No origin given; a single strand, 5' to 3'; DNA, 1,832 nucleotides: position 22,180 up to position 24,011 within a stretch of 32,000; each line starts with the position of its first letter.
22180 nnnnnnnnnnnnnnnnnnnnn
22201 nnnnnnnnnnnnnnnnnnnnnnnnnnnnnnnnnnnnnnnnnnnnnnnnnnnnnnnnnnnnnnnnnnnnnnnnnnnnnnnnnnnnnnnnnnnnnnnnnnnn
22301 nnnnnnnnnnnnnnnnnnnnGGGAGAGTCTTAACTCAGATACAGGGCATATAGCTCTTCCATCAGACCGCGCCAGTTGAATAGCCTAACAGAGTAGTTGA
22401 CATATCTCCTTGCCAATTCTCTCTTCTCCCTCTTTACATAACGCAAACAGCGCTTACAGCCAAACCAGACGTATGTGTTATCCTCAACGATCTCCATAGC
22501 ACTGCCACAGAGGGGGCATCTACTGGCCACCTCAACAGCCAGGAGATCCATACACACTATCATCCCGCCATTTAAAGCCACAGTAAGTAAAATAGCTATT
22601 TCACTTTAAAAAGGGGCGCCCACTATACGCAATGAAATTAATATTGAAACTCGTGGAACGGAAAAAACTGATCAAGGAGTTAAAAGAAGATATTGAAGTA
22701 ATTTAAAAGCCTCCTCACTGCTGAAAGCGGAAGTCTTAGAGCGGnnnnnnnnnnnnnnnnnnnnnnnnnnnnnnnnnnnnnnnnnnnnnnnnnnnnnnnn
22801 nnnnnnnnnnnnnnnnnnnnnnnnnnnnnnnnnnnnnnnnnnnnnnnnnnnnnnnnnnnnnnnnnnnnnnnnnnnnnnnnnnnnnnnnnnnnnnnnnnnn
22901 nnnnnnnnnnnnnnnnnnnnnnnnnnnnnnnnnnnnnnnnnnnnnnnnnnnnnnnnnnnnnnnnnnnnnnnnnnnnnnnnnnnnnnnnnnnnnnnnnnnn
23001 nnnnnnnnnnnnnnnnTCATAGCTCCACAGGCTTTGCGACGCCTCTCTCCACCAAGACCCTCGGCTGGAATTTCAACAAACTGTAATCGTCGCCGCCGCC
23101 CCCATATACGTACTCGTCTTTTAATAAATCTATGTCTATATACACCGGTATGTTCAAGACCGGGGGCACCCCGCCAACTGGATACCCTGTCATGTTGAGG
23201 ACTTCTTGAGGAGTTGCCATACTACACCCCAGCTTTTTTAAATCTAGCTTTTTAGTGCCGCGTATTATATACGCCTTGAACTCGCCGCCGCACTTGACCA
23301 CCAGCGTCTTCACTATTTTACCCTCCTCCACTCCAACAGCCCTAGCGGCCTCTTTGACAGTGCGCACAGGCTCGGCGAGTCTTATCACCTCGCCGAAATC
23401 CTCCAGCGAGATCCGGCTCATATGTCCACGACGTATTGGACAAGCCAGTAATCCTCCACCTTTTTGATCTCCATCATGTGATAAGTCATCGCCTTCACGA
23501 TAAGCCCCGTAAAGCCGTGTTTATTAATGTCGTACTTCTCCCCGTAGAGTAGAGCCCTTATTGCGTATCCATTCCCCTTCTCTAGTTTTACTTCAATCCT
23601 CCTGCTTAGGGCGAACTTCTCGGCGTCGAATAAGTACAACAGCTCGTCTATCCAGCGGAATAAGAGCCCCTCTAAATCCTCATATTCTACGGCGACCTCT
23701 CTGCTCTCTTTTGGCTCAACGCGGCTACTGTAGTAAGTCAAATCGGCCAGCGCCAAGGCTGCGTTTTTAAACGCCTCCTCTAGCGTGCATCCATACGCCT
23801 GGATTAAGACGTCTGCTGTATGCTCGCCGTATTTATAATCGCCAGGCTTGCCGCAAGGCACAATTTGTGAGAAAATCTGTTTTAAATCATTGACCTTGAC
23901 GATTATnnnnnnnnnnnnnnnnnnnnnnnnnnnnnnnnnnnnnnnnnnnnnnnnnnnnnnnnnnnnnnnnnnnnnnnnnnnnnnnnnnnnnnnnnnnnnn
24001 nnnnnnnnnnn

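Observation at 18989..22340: Cassette 3 is bracketed by a 20-bp direct repeat holding the overlapping stop codons of two convergent genes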

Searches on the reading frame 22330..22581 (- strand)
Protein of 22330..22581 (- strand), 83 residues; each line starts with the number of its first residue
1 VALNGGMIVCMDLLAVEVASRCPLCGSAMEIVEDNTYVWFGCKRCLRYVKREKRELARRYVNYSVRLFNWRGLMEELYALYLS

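Call 5: search_protein_families(library=pfam, proteins=[window:22330-22581:-], max_evalue=0.01)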
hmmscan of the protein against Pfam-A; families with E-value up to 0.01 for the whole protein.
window:22330-22581:- (83 aa): 2 families
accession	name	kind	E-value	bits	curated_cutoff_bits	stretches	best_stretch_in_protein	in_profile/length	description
PF03884.20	YacG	-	0.0014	18.7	25.5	1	21-45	2-26/52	DNA gyrase inhibitor YacG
PF14354.12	Lar_restr_allev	-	0.002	18.8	28.6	1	21-54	5-43/58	Restriction alleviation protein Lar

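Call 19: find_encoding_contigs(protein=window:22330-22581:-, flank=10000, max_places=10)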
Protein window:22330-22581:- (83 aa): 22 contigs read that carry it; 10 places shown.
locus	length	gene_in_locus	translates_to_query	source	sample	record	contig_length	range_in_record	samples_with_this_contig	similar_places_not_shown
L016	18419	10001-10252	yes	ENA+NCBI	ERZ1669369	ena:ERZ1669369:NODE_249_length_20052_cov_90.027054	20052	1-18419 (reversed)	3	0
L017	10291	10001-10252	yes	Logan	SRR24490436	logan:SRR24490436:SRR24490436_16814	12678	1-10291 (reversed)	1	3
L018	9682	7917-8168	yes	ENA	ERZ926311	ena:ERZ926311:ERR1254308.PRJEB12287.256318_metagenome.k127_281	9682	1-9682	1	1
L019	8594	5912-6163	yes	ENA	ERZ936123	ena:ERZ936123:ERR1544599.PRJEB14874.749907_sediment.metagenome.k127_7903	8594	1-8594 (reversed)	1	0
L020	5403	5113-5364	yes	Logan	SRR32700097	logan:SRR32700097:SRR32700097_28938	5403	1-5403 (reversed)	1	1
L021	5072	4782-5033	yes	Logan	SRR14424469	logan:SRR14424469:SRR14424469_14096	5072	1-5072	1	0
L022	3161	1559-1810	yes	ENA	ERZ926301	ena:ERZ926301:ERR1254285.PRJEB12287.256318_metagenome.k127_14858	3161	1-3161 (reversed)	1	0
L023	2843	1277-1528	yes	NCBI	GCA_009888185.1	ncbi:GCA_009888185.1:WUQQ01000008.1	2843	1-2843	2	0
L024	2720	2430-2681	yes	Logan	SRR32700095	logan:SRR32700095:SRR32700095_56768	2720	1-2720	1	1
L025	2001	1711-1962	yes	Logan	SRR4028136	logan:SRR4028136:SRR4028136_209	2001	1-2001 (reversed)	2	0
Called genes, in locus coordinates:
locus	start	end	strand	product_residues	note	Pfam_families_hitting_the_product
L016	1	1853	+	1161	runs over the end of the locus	PF07775:PaRep2b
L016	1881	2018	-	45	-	-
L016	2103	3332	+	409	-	PF00285:Citrate_synt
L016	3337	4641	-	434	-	PF00390:malic, PF03949:Malic_M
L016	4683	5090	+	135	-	-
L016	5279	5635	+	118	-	-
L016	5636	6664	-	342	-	PF00465:Fe-ADH, PF13685:Fe-ADH_2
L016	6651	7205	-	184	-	PF01965:DJ-1_PfpI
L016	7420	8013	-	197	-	PF13207:AAA_17, PF13238:AAA_18 (weak), PF02223:Thymidylate_kin (faint)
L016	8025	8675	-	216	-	PF00215:OMPdecase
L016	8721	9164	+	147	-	PF01951:Archease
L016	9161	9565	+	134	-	PF04073:tRNA_edit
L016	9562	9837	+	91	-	-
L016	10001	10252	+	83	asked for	-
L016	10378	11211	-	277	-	PF07903:PaRep2a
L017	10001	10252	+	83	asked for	-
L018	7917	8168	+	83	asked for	-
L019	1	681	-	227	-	?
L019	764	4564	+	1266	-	PF07775:PaRep2b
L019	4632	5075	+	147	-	PF01951:Archease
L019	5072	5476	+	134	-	PF04073:tRNA_edit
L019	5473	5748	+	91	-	-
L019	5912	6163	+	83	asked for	-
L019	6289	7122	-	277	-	PF07903:PaRep2a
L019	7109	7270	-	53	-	PF07903:PaRep2a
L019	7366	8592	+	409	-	?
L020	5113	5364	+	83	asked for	-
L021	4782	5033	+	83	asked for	-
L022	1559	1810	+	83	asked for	-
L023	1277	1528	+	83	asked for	-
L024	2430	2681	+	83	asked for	-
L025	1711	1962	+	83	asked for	-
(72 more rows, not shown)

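Call 27: search_protein_families(library=pfam, proteins=[L019:764-4564:+], max_evalue=1)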
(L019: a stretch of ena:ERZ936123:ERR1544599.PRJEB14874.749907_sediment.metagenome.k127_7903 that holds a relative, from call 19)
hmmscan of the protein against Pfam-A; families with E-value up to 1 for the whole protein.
L019:764-4564:+ (1266 aa): 8 families
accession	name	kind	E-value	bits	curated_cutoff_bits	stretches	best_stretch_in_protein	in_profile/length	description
PF07775.16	PaRep2b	-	3.1e-249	828.2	20.4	1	748-1262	1-511/512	PaRep2b protein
PF11630.13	Anti-LPS-SCYG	-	0.016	15.8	25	1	887-932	54-98/100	Anti-lipopolysaccharide factor/Scygonadin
PF04253.20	TFR_dimer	-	0.083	13.3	27.1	1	127-161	82-116/121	Transferrin receptor-like dimerisation domain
PF09639.16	YjcQ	-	0.18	12.5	23.3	0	1021-1074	12-65/95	YjcQ protein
PF14178.11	YppF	-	0.18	12.1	24.7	1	909-936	22-49/59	YppF-like protein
PF02877.19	PARP_reg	-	0.21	12.1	26.8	0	139-179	39-79/135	Poly(ADP-ribose) polymerase, regulatory domain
PF20271.3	CATASP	-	0.24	11.7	29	1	617-644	17-44/86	CATRA-Associated Small Protein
PF15011.11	CA109-like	-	0.3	11.4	27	0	92-163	14-84/161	Ribosome biogenesis protein C1orf109-like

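Call 66: search_protein_families(library=ncbifam, proteins=[window:22330-22581:-], max_evalue=0.1)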
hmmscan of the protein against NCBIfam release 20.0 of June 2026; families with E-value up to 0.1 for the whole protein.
window:22330-22581:- (83 aa): 1 family
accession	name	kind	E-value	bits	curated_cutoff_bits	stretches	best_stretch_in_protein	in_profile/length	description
NF001638.0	PRK00418.1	equivalog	0.0034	17.2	83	1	20-45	8-33/65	DNA gyrase inhibitor YacG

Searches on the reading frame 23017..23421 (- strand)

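Call 5: search_protein_families(library=pfam, proteins=[window:23017-23421:-], max_evalue=0.01)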
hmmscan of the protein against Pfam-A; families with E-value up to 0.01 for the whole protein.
window:23017-23421:- (134 aa): 1 family
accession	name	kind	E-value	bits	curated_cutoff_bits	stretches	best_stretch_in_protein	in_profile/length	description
PF04073.20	tRNA_edit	-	2.7e-22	79.6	25.5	1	17-122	2-119/123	Aminoacyl-tRNA editing domain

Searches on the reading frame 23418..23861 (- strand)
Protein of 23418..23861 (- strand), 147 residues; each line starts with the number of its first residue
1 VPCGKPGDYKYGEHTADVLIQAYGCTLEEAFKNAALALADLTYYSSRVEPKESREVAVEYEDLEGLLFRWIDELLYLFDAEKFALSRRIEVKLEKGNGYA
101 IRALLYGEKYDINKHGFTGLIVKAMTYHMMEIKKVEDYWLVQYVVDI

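Call 5: search_protein_families(library=pfam, proteins=[window:23418-23861:-], max_evalue=0.01)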
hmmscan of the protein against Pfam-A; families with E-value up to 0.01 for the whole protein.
window:23418-23861:- (147 aa): 2 families
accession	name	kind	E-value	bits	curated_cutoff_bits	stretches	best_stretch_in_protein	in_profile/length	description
PF01951.21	Archease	-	2.2e-44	151.5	25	1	9-147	1-136/136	Archease protein family (MTH1598/TM1083)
PF20824.2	Cmr2_hel_dom2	-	0.0084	17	27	0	34-73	27-66/86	CRISPR RNA silencing complex Cmr2 subunit, second helical domain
